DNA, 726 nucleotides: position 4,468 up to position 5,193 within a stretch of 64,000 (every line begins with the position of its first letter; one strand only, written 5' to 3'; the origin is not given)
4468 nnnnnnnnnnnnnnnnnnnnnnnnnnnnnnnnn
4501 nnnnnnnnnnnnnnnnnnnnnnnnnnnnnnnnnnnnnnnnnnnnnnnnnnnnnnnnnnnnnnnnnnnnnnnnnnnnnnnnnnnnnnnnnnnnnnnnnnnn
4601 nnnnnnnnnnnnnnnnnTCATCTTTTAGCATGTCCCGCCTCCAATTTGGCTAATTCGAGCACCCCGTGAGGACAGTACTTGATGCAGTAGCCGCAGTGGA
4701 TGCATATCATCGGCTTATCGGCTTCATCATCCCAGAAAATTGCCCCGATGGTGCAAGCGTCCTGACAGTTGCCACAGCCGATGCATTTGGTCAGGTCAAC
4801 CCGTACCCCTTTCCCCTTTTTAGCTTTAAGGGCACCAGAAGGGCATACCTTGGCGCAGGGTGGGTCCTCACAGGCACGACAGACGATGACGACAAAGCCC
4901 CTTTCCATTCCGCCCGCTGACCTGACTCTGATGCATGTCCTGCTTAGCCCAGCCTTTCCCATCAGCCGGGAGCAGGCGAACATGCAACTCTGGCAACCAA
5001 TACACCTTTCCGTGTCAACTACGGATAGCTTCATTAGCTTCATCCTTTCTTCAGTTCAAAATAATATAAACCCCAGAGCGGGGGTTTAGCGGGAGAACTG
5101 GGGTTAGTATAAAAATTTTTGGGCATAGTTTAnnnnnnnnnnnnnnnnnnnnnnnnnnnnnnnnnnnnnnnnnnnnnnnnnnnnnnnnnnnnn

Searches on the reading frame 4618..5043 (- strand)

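Call 8: search_protein_families(library=ncbifam, proteins=[window:4618-5043:-])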
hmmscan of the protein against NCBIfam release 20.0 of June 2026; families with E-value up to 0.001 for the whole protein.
window:4618-5043:- (141 aa): 66 families (the best 25 are shown)
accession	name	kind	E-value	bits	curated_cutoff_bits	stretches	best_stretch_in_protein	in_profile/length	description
NF007382.0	PRK09898.1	equivalog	8.5e-18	64.6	213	1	42-133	108-202/208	ferredoxin-like protein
NF045766.1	PhenlGlyoxDHPadI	equivalog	4.2e-17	62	700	1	9-132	9-136/443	NADH-dependent phenylglyoxylate dehydrogenase subunit beta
NF038355.1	FDH3_beta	equivalog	7.6e-17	61.9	240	1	8-103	6-102/180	formate dehydrogenase FDH3 subunit beta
TIGR02951.1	DMSO_dmsB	equivalog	7.5e-15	55.3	214.1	1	9-110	6-120/161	DMSO/selenate family reductase complex B subunit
NF045797.1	DsrO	equivalog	2.2e-14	53.4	200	1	51-103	99-151/235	sulfate reduction electron transfer complex DsrMKJOP subunit DsrO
NF011569.0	PRK14993.1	equivalog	5.5e-14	52.2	416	1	8-117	47-162/244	tetrathionate reductase subunit TtrB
NF007658.0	PRK10330.1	equivalog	1.9e-13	50.3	260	1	6-102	4-104/181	electron transport protein HydN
NF041715.1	arsenate_red_ArrB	equivalog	6.2e-13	48.8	450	1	5-106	2-108/233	arsenate respiratory reductase iron-sulfur subunit ArrB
TIGR03149.1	cyt_nit_nrfC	equivalog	1.9e-12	47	377.6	1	8-104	42-144/225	cytochrome c nitrite reductase Fe-S protein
NF009408.0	PRK12769.1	equivalog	2.4e-12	45.8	1003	1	7-102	5-102/659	formate-dependent uric acid utilization protein AegA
NF045874.1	Vhu_polyferre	exception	9.3e-12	44.4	600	2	54-107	31-81/381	F420-non-reducing hydrogenase associated-polyferredoxin VhuB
NF040864.1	HgcB_ferredoxin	equivalog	1.6e-11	43.8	99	1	55-102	16-61/93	mercury methylation ferredoxin HgcB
TIGR02179.1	PorD_KorD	subfamily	1.8e-11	44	60.05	1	55-103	27-73/78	2-oxoacid:acceptor oxidoreductase, delta subunit, pyruvate/2-ketoisovalerate family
NF009451.0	PRK12809.1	equivalog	2.1e-10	39.6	1154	1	5-131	3-136/639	formate-dependent uric acid utilization protein YgfT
TIGR04105.1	FeFe_hydrog_B1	subfamily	3.3e-10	39.2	450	1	50-103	108-160/462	monomeric [FeFe] hydrogenase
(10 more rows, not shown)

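Call 9: search_protein_families(library=pfam, proteins=[window:4618-5043:-])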
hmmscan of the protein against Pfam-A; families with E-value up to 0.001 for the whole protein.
window:4618-5043:- (141 aa): 16 families
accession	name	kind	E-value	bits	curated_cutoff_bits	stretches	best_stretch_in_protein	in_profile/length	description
PF00037.32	Fer4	-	2.4e-18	65.6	21.1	3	81-102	2-23/24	4Fe-4S binding domain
PF12797.12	Fer4_2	-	5.8e-15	54.6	24.5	3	8-24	4-20/22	4Fe-4S binding domain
PF12837.12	Fer4_6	-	1.3e-14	53.7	25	2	80-102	2-24/24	4Fe-4S binding domain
PF12838.12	Fer4_7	-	3.7e-14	53.4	27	3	55-101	2-52/52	4Fe-4S dicluster domain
PF13237.11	Fer4_10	-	3.6e-13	49.7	25.5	1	54-97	8-52/53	4Fe-4S dicluster domain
PF13187.11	Fer4_9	-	2.1e-11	44.1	27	2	86-128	1-51/52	4Fe-4S dicluster domain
PF13484.11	Fer4_16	-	1.3e-09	39.1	30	0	114-132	2-20/66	4Fe-4S double cluster binding domain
PF25160.1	LdpA_Fe-S-bd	-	1.4e-08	34.8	27.6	1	61-102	7-43/49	LdpA Fe-S cluster-binding domain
PF14697.11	Fer4_21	-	4.4e-08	33.6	35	1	81-128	2-56/59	4Fe-4S dicluster domain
PF13746.11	Fer4_18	-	1.6e-06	28.7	27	0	13-42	84-113/114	4Fe-4S dicluster domain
PF12798.12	Fer4_3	-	1.8e-06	28.8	27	0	114-127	1-14/15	4Fe-4S binding domain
PF13534.11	Fer4_17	-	2.3e-06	28.5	22.2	0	113-127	45-59/61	4Fe-4S dicluster domain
PF12800.12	Fer4_4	-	1.3e-05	25.6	24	0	85-97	2-14/17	4Fe-4S binding domain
PF13183.11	Fer4_8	-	1.5e-05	25.8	27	0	84-99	2-17/68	4Fe-4S dicluster domain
PF13247.11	Fer4_11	-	5.3e-05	23.8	26.2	1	51-118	6-75/100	4Fe-4S dicluster domain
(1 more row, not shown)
